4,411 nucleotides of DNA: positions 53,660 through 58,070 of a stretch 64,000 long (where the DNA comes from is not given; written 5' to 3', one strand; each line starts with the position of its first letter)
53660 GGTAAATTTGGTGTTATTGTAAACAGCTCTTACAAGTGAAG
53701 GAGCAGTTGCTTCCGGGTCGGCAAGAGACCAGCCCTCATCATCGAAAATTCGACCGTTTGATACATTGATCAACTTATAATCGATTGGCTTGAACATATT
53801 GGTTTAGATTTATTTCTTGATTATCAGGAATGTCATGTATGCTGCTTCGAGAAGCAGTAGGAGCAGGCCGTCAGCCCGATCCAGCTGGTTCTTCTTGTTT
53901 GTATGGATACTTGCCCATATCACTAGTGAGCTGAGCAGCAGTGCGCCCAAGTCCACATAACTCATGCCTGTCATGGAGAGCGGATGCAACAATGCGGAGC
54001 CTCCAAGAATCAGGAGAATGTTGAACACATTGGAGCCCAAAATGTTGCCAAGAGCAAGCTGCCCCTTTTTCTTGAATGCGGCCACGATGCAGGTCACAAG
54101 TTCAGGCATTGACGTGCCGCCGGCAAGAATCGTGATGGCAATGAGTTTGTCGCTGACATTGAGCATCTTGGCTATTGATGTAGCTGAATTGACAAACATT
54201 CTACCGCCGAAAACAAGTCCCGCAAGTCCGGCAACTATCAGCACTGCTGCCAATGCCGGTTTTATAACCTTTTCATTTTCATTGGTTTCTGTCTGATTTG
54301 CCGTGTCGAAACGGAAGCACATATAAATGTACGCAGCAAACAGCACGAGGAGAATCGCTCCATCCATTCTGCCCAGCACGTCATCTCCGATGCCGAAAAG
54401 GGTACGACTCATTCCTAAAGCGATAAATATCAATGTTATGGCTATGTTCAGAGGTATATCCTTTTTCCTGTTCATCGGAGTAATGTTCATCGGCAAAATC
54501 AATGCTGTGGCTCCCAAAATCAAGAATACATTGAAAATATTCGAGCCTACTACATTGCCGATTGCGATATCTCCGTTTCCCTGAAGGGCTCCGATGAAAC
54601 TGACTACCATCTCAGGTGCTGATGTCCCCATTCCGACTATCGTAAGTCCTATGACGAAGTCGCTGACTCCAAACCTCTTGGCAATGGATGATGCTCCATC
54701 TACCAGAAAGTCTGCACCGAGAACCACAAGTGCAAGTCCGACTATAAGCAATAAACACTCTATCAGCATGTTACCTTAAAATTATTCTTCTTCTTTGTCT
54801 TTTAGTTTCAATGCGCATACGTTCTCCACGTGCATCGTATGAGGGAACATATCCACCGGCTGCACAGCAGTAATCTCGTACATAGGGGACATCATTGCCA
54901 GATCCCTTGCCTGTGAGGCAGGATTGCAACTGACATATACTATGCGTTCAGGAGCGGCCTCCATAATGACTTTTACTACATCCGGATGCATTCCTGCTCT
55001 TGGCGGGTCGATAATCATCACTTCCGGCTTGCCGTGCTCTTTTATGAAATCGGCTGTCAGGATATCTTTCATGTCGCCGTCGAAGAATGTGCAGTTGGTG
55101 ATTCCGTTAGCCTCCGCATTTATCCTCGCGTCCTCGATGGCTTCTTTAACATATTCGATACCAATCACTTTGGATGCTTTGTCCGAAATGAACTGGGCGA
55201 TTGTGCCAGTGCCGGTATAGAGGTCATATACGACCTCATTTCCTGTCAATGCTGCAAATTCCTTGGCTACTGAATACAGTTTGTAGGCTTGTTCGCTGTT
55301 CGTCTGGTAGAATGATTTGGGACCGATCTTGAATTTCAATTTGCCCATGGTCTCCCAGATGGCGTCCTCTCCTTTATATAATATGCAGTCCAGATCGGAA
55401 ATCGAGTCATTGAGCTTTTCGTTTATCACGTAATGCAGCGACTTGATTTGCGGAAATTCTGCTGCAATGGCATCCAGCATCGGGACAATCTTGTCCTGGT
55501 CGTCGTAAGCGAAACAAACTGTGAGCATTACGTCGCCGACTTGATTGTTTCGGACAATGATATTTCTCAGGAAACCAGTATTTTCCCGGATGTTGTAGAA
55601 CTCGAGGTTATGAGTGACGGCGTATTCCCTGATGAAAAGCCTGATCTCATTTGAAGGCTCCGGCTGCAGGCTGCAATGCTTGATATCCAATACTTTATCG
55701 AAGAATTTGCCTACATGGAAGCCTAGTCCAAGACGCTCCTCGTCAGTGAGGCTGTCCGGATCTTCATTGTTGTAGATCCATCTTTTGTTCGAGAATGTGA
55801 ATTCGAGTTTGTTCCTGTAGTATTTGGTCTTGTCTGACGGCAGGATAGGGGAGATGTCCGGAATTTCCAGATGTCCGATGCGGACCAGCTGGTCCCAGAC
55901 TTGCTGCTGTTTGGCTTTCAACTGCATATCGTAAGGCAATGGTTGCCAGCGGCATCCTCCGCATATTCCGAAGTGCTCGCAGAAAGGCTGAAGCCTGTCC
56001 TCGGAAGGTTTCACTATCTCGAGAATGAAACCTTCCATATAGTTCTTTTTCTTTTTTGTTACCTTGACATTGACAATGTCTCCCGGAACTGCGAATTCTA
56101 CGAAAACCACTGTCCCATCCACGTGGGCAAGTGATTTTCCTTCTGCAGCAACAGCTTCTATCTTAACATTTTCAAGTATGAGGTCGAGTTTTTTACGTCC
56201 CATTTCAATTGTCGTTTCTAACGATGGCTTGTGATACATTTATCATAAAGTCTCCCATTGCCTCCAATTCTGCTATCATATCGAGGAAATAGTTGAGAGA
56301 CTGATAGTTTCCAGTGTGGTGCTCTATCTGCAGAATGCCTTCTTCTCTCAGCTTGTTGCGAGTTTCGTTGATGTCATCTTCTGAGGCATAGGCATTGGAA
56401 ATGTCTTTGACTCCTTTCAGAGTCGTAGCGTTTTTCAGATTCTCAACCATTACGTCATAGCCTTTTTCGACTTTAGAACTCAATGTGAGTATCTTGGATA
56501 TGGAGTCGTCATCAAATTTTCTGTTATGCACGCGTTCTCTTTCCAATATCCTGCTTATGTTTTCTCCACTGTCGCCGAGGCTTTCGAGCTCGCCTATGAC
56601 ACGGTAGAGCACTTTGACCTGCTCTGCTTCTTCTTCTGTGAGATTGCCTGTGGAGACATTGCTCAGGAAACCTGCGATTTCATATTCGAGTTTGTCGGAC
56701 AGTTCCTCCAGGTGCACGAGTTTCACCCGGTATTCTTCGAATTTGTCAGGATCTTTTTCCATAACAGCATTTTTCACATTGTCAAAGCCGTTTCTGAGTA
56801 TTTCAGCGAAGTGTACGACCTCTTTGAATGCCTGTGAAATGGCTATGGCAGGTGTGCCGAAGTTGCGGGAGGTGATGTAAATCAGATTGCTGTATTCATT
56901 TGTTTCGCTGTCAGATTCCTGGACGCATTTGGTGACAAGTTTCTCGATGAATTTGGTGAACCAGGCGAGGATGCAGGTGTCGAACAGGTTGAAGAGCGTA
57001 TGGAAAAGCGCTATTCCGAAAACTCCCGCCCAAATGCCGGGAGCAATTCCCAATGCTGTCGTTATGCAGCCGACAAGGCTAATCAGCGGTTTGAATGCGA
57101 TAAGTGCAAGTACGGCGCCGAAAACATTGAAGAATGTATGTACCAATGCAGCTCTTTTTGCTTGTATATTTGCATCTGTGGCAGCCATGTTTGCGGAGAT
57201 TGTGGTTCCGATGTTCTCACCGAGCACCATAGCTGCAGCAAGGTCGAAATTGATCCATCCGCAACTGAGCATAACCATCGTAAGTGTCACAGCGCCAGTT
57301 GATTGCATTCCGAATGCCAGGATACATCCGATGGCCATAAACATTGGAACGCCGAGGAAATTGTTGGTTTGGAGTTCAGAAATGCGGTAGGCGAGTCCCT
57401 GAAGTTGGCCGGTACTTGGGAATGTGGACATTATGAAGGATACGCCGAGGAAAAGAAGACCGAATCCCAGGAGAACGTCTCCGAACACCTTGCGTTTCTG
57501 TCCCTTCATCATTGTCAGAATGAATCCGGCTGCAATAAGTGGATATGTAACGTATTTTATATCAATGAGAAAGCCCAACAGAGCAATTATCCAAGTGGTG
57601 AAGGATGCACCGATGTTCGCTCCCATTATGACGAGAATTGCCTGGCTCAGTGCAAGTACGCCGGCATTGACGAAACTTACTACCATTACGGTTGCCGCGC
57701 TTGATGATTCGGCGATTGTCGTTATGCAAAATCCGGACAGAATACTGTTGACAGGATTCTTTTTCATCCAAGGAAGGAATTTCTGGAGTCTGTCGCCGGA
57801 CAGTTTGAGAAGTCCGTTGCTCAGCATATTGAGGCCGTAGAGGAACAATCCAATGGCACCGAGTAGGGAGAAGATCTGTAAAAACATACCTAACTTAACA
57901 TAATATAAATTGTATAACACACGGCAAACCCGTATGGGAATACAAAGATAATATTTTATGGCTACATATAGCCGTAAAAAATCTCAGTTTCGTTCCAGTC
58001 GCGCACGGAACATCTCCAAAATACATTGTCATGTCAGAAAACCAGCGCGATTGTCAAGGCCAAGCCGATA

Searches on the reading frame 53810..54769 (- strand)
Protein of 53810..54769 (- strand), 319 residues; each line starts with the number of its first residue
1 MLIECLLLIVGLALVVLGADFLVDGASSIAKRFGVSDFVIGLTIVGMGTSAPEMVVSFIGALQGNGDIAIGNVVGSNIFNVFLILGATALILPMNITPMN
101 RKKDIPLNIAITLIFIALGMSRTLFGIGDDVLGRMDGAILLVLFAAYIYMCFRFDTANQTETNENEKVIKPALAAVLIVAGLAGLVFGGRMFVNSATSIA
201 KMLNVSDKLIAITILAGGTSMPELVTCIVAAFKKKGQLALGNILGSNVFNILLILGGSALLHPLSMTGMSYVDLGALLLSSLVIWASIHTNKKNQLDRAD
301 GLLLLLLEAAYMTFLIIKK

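Call 61: search_protein_families(library=ncbifam, proteins=[window:53810-54769:-], max_evalue=0.00001)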
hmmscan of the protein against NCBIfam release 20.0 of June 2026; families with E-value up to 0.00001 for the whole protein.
window:53810-54769:- (319 aa): 6 families
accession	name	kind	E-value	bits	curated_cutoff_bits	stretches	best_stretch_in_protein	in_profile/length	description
TIGR00367.1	TIGR00367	hypoth_equivalog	2.9e-67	227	179.65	1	2-307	2-308/312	calcium/sodium antiporter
NF008005.0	PRK10734.1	equivalog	4.2e-60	203.6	432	1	1-315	1-316/325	calcium/sodium antiporter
TIGR00927.1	2A1904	subfamily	6.6e-20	70.4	710.1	2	9-176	466-624/1209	K+-dependent Na+/Ca+ exchanger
TIGR00846.1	caca2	superfamily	7.1e-16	58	317.45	2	157-306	212-362/372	calcium/proton exchanger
TIGR00845.1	caca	equivalog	1.5e-12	46.1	679.85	1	10-87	754-832/921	sodium/calcium exchanger 1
TIGR00378.1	cax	equivalog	7e-08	32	211.15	0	7-151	209-345/349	calcium/proton exchanger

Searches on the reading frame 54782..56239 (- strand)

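Call 61: search_protein_families(library=ncbifam, proteins=[window:54782-56239:-], max_evalue=0.00001)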
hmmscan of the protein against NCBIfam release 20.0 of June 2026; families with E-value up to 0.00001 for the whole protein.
window:54782-56239:- (485 aa): 11 families
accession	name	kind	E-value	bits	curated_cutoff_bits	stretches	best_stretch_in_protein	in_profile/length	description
TIGR00479.1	rumA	equivalog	7.5e-100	334.8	183.55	1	32-472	3-432/432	23S rRNA (uracil(1939)-C(5))-methyltransferase RlmD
NF009639.0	PRK13168.1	equivalog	1.1e-70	238.7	458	1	22-475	16-441/446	23S rRNA (uracil(1939)-C(5))-methyltransferase RlmD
NF002910.0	PRK03522.2-3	equivalog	3e-57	194.4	558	1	87-478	3-381/383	23S rRNA (uracil(747)-C(5))-methyltransferase RlmC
NF002909.0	PRK03522.2-1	equivalog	6.5e-50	170.4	553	1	87-477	3-371/374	23S rRNA (uracil(747)-C(5))-methyltransferase RlmC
TIGR02085.1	meth_trns_rumB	equivalog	9.1e-44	149.9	429.5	1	91-476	8-371/374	23S rRNA (uracil(747)-C(5))-methyltransferase RlmC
NF002913.0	PRK03522.2-6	equivalog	6.9e-25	88.1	537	1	184-477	24-338/342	23S rRNA (uracil(747)-C(5))-methyltransferase RlmC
TIGR02143.1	trmA_only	equivalog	3.7e-20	72.2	334.65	1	301-477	165-349/352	tRNA (uridine(54)-C5)-methyltransferase TrmA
TIGR03534.1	RF_mod_PrmC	equivalog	4.8e-08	32.8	199.1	1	329-413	82-165/253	peptide chain release factor N(5)-glutamine methyltransferase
NF011529.0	PRK14968.1-3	equivalog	9e-08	31.8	162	1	332-392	33-93/198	putative methyltransferase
NF053605.1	PyTRAM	equivalog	3.2e-07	30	85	1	24-67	9-52/56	TRAM domain-containing RNA chaperone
NF008823.0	PRK11873.1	subfamily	4e-07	29.8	263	1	326-393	70-140/272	arsenite methyltransferase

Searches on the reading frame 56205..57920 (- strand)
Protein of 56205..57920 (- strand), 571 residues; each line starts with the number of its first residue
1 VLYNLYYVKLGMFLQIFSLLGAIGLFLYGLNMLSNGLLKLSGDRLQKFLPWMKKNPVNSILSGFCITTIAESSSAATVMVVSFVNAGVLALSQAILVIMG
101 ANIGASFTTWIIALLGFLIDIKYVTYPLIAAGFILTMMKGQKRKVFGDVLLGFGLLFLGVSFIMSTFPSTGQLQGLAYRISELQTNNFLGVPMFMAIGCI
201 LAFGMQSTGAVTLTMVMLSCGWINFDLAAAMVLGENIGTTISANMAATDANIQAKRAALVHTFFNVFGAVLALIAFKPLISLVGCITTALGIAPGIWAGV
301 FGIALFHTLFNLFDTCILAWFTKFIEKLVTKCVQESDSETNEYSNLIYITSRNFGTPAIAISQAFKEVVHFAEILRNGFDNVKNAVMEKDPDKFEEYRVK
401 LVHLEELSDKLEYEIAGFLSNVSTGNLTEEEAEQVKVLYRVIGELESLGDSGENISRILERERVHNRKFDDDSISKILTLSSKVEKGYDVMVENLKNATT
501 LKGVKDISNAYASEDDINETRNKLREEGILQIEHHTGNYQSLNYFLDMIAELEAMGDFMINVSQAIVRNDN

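Call 61: search_protein_families(library=ncbifam, proteins=[window:56205-57920:-], max_evalue=0.00001)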
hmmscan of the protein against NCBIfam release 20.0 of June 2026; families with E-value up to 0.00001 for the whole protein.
window:56205-57920:- (571 aa): 3 families
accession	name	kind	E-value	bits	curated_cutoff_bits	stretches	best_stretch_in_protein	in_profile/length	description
TIGR00704.1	NaPi_cotrn_rel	hypoth_equivalog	2.9e-61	207.8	210.1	1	16-333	4-305/308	Na/Pi-cotransporter II-related protein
NF037997.1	Na_Pi_symport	subfamily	2.5e-44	151.9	50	1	23-328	5-293/294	Na/Pi symporter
TIGR01013.1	2a58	subfamily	1.8e-18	66.7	306.15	1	25-116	6-99/456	sodium-dependent inorganic phosphate transporter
